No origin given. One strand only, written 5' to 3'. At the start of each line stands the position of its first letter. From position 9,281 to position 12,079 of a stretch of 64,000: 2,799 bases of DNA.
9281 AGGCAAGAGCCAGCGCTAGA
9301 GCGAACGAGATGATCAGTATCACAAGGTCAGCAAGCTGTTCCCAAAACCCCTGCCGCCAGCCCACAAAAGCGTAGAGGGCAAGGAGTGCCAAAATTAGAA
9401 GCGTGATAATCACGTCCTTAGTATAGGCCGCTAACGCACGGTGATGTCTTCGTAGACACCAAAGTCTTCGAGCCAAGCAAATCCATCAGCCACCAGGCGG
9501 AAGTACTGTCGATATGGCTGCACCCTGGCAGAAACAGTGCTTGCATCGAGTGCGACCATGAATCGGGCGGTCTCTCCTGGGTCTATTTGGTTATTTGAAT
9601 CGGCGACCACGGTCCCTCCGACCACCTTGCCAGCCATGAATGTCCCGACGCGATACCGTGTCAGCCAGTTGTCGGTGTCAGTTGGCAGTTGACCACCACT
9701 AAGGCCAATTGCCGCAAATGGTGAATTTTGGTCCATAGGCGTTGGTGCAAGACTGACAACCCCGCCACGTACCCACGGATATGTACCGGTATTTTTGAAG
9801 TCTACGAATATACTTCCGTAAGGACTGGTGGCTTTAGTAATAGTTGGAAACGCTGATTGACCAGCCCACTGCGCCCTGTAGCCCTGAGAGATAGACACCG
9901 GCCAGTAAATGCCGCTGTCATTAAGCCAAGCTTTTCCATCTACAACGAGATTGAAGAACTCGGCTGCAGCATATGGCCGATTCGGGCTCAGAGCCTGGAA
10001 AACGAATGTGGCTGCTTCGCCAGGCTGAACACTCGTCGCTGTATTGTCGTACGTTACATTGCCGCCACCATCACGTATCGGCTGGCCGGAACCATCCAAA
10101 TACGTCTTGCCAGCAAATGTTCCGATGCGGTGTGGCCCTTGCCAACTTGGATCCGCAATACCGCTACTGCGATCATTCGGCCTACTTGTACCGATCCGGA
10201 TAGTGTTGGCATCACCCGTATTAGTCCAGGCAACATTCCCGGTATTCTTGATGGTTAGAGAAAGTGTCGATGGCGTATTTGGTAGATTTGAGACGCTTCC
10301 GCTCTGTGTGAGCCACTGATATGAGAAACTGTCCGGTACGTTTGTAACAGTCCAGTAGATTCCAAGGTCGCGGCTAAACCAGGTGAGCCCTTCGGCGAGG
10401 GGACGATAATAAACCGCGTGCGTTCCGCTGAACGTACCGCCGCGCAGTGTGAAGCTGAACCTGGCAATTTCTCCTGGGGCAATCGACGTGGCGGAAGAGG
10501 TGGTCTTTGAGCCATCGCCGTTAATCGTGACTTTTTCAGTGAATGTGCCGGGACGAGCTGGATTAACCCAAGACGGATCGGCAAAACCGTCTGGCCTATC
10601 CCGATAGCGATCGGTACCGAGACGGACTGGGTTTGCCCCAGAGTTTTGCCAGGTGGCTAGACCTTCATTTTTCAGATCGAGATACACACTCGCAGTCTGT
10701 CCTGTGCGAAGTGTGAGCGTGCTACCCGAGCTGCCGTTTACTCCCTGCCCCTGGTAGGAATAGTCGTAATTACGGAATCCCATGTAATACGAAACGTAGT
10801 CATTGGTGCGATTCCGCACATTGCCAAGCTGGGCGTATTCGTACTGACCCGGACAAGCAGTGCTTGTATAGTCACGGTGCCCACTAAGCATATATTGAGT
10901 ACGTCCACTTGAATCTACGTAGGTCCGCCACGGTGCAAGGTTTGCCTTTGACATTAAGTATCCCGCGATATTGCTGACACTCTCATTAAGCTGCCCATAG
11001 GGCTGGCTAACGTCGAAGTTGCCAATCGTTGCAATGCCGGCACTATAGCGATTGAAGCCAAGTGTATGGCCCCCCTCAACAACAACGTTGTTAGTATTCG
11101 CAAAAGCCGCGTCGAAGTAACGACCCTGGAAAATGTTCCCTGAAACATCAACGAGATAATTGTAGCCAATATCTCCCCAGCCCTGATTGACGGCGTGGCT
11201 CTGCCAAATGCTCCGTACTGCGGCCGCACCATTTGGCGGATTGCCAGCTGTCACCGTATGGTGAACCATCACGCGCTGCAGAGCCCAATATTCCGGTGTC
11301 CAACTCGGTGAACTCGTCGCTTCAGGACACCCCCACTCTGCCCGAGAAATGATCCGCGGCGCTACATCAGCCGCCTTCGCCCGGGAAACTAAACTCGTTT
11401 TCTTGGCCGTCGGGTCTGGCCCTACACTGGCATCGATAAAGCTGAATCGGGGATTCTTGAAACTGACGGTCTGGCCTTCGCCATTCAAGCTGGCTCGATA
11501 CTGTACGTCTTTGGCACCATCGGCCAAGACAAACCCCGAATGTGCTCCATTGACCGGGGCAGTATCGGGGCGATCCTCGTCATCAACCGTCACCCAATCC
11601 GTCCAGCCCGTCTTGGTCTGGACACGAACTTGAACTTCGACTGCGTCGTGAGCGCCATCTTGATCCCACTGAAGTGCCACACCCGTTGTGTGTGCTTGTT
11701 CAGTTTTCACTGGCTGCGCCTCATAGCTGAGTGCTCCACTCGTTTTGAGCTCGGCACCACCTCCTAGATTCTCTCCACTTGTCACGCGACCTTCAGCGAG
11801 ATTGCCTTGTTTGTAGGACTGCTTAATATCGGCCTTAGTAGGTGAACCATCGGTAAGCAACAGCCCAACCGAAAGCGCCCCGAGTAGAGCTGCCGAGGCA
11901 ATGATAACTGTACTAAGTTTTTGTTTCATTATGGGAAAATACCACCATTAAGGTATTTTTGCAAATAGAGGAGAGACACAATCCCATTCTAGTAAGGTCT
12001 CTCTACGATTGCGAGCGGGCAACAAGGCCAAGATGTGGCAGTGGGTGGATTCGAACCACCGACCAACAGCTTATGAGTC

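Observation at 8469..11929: Secreted PGRP-type amidase with four-fold C-terminal repeat array adjacent to a membrane-anchored CAP-domain protein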

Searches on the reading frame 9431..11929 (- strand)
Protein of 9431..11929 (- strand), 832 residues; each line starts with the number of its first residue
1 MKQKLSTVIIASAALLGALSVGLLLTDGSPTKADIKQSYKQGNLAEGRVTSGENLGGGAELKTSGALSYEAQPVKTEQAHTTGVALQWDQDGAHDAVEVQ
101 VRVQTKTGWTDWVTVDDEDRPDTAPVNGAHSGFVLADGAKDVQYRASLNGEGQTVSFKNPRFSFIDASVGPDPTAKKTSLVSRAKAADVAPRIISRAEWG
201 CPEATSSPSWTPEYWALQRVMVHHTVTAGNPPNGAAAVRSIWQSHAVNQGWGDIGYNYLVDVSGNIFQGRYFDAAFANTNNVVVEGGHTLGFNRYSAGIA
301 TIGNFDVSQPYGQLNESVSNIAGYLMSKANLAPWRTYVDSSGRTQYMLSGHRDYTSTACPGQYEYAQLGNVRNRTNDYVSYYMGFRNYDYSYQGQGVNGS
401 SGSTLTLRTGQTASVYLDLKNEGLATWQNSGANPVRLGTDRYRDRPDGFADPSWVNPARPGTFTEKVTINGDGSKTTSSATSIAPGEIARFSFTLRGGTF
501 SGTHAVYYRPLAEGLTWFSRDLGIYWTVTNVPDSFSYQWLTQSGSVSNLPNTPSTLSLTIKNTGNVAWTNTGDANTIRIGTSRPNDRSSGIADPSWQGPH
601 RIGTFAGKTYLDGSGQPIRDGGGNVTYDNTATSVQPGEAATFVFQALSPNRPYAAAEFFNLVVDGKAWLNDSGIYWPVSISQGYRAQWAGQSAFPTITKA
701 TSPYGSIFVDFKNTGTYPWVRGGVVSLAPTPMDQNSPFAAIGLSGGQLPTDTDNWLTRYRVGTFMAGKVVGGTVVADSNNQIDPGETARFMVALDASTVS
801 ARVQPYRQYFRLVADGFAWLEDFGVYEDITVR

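Call 3: search_protein_families(library=pfam, proteins=[window:9431-11929:-], max_evalue=1)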
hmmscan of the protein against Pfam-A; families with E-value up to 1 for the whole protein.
window:9431-11929:- (832 aa): 2 families
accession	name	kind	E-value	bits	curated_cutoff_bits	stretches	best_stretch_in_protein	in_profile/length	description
PF01510.30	Amidase_2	-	2.6e-11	44.4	26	1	218-362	6-131/131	N-acetylmuramoyl-L-alanine amidase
PF16158.11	N_BRCA1_IG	-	0.0013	19.7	28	0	551-662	11-91/108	Ig-like domain from next to BRCA1 gene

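Call 4: search_protein_families(library=ncbifam, proteins=[window:9431-11929:-], max_evalue=1)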
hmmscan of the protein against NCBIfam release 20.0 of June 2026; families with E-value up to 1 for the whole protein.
window:9431-11929:- (832 aa): 1 family
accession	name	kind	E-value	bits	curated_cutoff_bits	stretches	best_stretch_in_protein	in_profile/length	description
NF043072.1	GAS_sig_Nterm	subfamily_domain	0.12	11.9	44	1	1-17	1-17/33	SpoV family signaling peptide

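Call 9: find_homologous_proteins(query=window:9431-11929:-)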
Query window:9431-11929:- (832 aa): 266 proteins with E <= 0.001 among 8000 candidates; the best 120 are listed.
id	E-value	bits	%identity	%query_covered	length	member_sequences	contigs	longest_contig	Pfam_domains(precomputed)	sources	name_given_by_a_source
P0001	0.0e+0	1910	100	100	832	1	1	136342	PF01510.31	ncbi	-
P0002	0.0e+0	1647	84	100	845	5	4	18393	PF01510.31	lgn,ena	-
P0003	1.1e-273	929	53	99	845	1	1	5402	PF01510.31,PF16158.12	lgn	-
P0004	2.6e-251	855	51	100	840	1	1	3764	PF01510.31,PF16158.12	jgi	jgi:hypothetical protein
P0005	2.7e-238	812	47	100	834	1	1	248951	PF01510.31,PF16158.12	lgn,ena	-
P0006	4.8e-235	801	50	100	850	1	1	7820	PF01510.31,PF27503.1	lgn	-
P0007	6.1e-232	791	48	100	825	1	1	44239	PF01510.31,PF16158.12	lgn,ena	-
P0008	3.3e-230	785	47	100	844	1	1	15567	PF01510.31,PF16158.12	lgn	-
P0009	1.1e-228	780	48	100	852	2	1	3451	PF01510.31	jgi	jgi:hypothetical protein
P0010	1.9e-221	756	46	100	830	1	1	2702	PF01510.31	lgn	-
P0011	5.5e-220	751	48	100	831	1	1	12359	PF01510.31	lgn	-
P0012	2.7e-219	749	47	99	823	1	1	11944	PF01510.31,PF16158.12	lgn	-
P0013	6.5e-219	748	48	96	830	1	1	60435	PF01510.31,PF16158.12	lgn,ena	-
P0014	1.4e-218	746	48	96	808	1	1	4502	PF01510.31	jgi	jgi:N-acetylmuramoyl-L-alanine amidase-like protein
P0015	4.3e-218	745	46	100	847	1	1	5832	PF01510.31,PF16158.12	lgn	-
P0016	8.7e-215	734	46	100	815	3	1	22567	PF01510.31,PF16158.12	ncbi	-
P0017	4.9e-213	728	46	97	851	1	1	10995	PF01510.31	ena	-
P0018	2.0e-211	723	45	100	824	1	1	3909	PF01510.31,PF16158.12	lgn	-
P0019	4.2e-209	715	48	94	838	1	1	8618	PF01510.31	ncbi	-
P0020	1.1e-206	707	45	100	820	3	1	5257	PF01510.31,PF16158.12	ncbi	ncbi:MAG: N-acetylmuramoyl-L-alanine amidase [Patescibacteria group bacterium]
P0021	1.7e-203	697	46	99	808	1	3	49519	PF01510.31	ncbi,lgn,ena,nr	ncbi:N-acetylmuramoyl-L-alanine amidase [Patescibacteria group bacterium]|nr:N-acetylmuramoyl-L-alan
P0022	3.3e-192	659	44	98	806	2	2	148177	PF01510.31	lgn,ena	-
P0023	2.0e-154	534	38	96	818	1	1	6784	PF06280.19,PF01510.31,PF16158.12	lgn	-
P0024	6.7e-147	509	38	96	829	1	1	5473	PF14016.13,PF01510.31,PF16158.12,PF10633.16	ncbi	ncbi:MAG: N-acetylmuramoyl-L-alanine amidase [Patescibacteria group bacterium]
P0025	7.7e-143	496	36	94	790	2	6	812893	PF01510.31,PF16158.12,PF10633.16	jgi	jgi:hypothetical protein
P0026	3.5e-128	447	39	80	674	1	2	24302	PF01510.31,PF16158.12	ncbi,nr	ncbi:MAG: N-acetylmuramoyl-L-alanine amidase [bacterium]|nr:N-acetylmuramoyl-L-alanine amidase [bact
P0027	3.5e-123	431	32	98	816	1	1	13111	PF01510.31,PF16158.12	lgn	-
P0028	4.6e-123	431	33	100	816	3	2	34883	PF01510.31,PF16158.12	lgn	-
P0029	1.5e-120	422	45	61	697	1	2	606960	PF18885.7,PF01510.31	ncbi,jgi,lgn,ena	-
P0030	4.0e-119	417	44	63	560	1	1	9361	PF01510.31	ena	-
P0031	1.7e-117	412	37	82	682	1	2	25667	PF01510.31,PF16158.12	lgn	-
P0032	4.4e-115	404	43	64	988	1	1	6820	PF18885.7,PF00149.34,PF01510.31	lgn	-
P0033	9.3e-112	393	35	81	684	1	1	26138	PF01510.31,PF16158.12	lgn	-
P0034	8.8e-111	390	35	81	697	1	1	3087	PF01510.31,PF16158.12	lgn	-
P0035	6.0e-110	387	35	82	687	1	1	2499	PF01510.31,PF16158.12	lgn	-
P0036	7.4e-110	387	31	99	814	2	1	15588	PF01510.31,PF16158.12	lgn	-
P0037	1.6e-109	386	36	81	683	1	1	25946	PF01510.31,PF16158.12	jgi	-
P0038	3.5e-108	381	34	78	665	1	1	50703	PF01510.31,PF16158.12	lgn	-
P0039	1.2e-106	376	34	81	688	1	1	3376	PF01510.31,PF16158.12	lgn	-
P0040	8.3e-106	373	35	81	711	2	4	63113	PF01510.31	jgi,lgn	jgi:hypothetical protein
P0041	2.4e-105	372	29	99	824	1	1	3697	PF01510.31,PF16158.12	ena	-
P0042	9.0e-105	370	31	98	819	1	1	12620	PF01510.31,PF16158.12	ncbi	-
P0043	3.3e-102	362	35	76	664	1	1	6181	PF01510.31,PF16158.12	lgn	-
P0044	4.6e-102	361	36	81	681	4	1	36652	PF01510.31,PF16158.12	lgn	-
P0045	4.8e-102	361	34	81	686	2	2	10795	PF01510.31,PF16158.12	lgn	-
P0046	8.3e-102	360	33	99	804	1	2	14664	PF01510.31,PF16158.12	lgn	-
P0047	1.8e-100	356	36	80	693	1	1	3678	PF01510.31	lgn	-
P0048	2.5e-99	352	34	81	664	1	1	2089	PF01510.31,PF16158.12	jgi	jgi:hypothetical protein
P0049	5.7e-99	351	36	81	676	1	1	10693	PF01510.31,PF16158.12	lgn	-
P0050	2.7e-98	349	36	74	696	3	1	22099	PF01510.31,PF16158.12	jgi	jgi:hypothetical protein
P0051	8.2e-98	347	35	81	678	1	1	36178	PF01510.31,PF16158.12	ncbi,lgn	-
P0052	1.3e-96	343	34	81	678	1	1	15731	PF01510.31,PF16158.12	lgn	-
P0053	1.3e-95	340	33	81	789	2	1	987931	PF01510.31,PF16158.12,PF01453.31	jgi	jgi:hypothetical protein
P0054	8.5e-95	337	32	91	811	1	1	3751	PF01510.31,PF16158.12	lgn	-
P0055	4.4e-94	335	35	81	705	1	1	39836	PF01510.31,PF16158.12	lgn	-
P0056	4.4e-94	335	36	73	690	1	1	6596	PF01510.31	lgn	-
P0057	1.7e-93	333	34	81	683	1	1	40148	PF01510.31,PF16158.12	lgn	-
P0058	7.1e-93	331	34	81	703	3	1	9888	PF01510.31,PF16158.12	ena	-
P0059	1.9e-92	329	33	81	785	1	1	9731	PF01510.31,PF16158.12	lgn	-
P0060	2.5e-90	322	34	80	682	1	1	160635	PF01510.31,PF16158.12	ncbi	-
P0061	3.8e-90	322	33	81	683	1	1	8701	PF01510.31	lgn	-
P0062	9.2e-88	314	32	81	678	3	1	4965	PF01510.31,PF16158.12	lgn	-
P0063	1.1e-86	310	33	81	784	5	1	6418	PF01510.31,PF16158.12,PF01453.31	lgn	-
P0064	3.1e-86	309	33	81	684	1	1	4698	PF01510.31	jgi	jgi:hypothetical protein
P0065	5.8e-85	304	33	81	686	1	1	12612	PF01510.31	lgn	-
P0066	1.4e-84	303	32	81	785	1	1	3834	PF01510.31,PF01453.31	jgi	jgi:hypothetical protein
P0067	3.0e-84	302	32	84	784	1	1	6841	PF01510.31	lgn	-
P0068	1.1e-83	300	30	80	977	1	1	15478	PF01510.31,PF16158.12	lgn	-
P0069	1.0e-82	297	33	82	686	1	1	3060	PF01510.31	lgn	-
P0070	8.7e-78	281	29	91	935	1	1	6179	PF01510.31,PF16158.12,PF16656.12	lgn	-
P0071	2.8e-77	279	32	82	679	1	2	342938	PF01510.31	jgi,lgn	jgi:hypothetical protein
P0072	1.8e-75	273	30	89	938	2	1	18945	PF01510.31,PF16158.12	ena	-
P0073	1.1e-69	254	27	99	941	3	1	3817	PF01510.31,PF16158.12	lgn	-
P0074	2.5e-67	246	34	59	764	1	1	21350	PF01510.31,PF16158.12,PF01453.31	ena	-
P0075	2.7e-65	239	30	52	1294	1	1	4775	PF06280.19,PF08486.16,PF01510.31,PF07705.18,PF16158.12,PF22544.3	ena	-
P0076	1.3e-64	237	34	51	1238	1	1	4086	PF08486.16,PF16158.12,PF00082.28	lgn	-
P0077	1.8e-64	237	33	60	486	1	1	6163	PF01510.31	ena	-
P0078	7.6e-64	235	27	89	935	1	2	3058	PF01510.31,PF16158.12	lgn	-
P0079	1.2e-63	234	36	45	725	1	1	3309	PF01510.31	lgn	-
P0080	1.8e-60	223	37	38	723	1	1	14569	PF01510.31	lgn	-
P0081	5.3e-59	219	24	100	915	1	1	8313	PF01510.31,PF16158.12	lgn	-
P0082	2.1e-58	217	37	43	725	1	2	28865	PF01510.31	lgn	-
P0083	2.6e-58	216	38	41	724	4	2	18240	PF01510.31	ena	-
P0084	4.2e-58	216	32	51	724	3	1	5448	PF01510.31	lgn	-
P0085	8.1e-58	215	36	45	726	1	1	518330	PF01510.31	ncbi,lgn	-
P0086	5.8e-57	212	36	44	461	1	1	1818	PF01510.31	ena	-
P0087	2.6e-56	210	35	43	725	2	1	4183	PF01510.31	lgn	-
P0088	2.6e-55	206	34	42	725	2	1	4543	PF01510.31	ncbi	-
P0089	4.9e-55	205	31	60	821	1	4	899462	PF18885.7,PF01510.31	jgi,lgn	jgi:hypothetical protein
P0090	8.0e-52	195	35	43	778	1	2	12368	PF01510.31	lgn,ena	-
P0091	1.7e-50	190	33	42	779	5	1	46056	PF01510.31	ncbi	-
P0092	1.9e-49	187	38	36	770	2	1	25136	PF01510.31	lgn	-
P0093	8.5e-48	182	35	39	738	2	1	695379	PF01510.31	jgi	jgi:hypothetical protein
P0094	2.4e-45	173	37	37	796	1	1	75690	PF01510.31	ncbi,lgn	-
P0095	9.9e-45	171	38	37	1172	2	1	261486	PF08310.18,PF08486.16,PF01510.31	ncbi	ncbi:MAG: N-acetylmuramoyl-L-alanine amidase [Thermoleophilia bacterium]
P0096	1.6e-44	171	30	50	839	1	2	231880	PF16158.12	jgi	jgi:hypothetical protein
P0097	3.7e-44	170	30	54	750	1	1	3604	PF01510.31,PF01453.31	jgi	-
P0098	3.8e-41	160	25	81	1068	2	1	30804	PF08486.16,PF01510.31,PF16158.12,PF27503.1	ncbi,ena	-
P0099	3.5e-38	150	31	53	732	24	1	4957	PF01510.31,PF16158.12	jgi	jgi:hypothetical protein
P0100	7.2e-37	145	34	42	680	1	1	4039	PF01510.31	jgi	-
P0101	2.5e-36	144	36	37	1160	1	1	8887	PF08310.18,PF08486.16,PF01510.31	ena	-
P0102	2.9e-36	143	31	57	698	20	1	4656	PF01510.31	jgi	-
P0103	1.7e-35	141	32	36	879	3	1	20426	PF17957.8,PF01510.31,PF27503.1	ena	-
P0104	1.3e-34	138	31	41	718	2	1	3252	PF01839.30,PF13517.13,PF01510.31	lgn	-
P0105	1.5e-34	138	33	36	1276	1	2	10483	PF08486.16,PF01510.31,PF13620.13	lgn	-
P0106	2.8e-34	137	31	44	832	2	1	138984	PF01510.31,PF16158.12,PF00395.26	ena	-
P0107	2.9e-34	137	33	42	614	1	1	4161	PF01510.31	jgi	-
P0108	6.3e-34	136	37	35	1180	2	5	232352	PF08310.18,PF08486.16,PF01510.31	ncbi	ncbi:MAG: N-acetylmuramoyl-L-alanine amidase [Thermoleophilia bacterium]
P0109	8.5e-34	135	28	76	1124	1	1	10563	PF16353.12,PF01510.31,PF07705.18,PF16158.12,PF04234.19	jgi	jgi:hypothetical protein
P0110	1.1e-33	135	33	37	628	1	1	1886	PF01510.31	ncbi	ncbi:MAG: N-acetylmuramoyl-L-alanine amidase family 2 protein, partial [Candidatus Berkelbacteria ba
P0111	1.1e-33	135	33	38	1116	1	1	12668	PF16353.12,PF01510.31,PF16158.12,PF04234.19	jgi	-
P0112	2.9e-33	133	33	35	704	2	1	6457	PF01510.31,PF13620.13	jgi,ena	-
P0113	3.6e-33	133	26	76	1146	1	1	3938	PF16353.12,PF01510.31,PF07705.18,PF16158.12,PF04234.19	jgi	jgi:hypothetical protein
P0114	4.0e-33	133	25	58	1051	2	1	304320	PF08486.16,PF01510.31,PF07705.18,PF16158.12,PF27503.1,PF10633.16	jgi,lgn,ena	-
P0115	4.1e-33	133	30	57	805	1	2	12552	PF01510.31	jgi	jgi:hypothetical protein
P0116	5.3e-33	133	30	44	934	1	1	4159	PF00754.32,PF04151.22,PF22633.4,PF01510.31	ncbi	-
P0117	6.3e-33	132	27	61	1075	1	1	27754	PF08486.16,PF01510.31,PF16158.12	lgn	-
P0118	2.2e-32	131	33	35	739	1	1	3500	PF01510.31,PF06347.20,PF08239.18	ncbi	ncbi:MAG: SH3 domain-containing protein, partial [Thermomicrobiales bacterium]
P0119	1.2e-31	128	33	42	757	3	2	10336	PF25275.2,PF01510.31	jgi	jgi:hypothetical protein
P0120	1.7e-31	128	30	38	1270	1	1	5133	PF08486.16,PF01510.31,PF13620.13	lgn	-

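Call 10: search_solved_structures(query=window:9431-11929:-, max_evalue=1, show_alignments=2)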
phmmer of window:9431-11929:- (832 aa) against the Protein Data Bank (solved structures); distinct sequences matched with E-value up to 1: 32.
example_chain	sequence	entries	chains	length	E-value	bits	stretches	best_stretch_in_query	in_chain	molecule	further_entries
4zxm_A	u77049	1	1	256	6.9e-16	61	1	163-367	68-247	PGRP domain of peptidoglycan recognition protein 3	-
4z8i_A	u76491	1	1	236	1.4e-15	60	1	184-367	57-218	peptidoglycan recognition protein 3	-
5xz4_A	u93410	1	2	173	2e-13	52.9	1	189-308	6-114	Bumblebee peptidoglycan recognition protein SA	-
2f2l_X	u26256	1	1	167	3.6e-11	45.4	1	194-365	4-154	Peptidoglycan recognition protein-LC isoform LCx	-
7nsx_AAA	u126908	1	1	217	5.3e-11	44.8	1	190-370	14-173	Isoform A of Peptidoglycan-recognition protein LB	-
1oht_A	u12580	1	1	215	5.4e-11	44.8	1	190-370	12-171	CG14704 PROTEIN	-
2cb3_A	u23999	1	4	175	6.1e-11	44.6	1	193-362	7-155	PEPTIDOGLYCAN-RECOGNITION PROTEIN-LE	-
7nsz_AAA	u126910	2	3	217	1.9e-10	43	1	190-370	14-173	Isoform A of Peptidoglycan-recognition protein LB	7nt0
7nsy_AAA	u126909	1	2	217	1.3e-09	40.3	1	190-370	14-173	Isoform A of Peptidoglycan-recognition protein LB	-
1yck_A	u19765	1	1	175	4.8e-08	35.1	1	193-368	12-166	Peptidoglycan recognition protein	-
2xz4_A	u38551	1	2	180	7.4e-08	34.4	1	192-363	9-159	PEPTIDOGLYCAN-RECOGNITION PROTEIN LF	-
5xz3_A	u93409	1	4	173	9.4e-08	34.1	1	193-309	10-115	Peptidoglycan-recognition protein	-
1sk3_A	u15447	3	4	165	1.7e-07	33.3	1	189-365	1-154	Peptidoglycan recognition protein I-alpha | peptidoglycan recognition protein-I-alpha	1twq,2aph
1sk4_A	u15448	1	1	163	6.8e-07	31.3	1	191-365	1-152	Peptidoglycan recognition protein I-alpha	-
2r2k_A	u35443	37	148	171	2.4e-06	29.4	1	216-365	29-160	Peptidoglycan recognition protein | Peptidoglycan recognition protein 1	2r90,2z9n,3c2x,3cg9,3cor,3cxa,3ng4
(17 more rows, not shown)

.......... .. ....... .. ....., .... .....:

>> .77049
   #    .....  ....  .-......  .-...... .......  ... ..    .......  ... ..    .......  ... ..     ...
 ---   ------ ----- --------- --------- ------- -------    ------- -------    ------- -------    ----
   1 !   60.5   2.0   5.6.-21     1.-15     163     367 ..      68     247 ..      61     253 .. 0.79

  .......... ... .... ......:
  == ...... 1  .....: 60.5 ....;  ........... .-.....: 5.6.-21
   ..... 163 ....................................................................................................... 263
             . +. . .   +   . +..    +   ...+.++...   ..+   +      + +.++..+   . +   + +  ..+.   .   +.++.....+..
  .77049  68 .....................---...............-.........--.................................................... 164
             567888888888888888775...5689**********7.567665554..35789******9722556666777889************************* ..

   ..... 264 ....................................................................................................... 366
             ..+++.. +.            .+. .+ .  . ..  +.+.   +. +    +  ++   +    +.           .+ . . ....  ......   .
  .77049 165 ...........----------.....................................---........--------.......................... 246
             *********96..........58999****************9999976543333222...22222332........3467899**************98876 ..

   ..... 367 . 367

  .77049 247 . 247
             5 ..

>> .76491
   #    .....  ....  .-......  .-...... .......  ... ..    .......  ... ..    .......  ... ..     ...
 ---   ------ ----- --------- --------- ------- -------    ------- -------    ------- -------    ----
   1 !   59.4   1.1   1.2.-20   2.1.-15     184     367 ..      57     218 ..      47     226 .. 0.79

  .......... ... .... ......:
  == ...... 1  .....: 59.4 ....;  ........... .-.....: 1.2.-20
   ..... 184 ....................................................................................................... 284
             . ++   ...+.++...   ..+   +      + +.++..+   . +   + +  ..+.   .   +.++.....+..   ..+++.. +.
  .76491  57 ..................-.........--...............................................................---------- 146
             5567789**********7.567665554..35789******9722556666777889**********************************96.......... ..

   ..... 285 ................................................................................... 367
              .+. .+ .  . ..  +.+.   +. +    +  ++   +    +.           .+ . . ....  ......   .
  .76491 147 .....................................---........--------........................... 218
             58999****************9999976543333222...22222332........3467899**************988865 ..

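Call 11: find_encoding_contigs(protein=P0001, flank=10000, max_places=3)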
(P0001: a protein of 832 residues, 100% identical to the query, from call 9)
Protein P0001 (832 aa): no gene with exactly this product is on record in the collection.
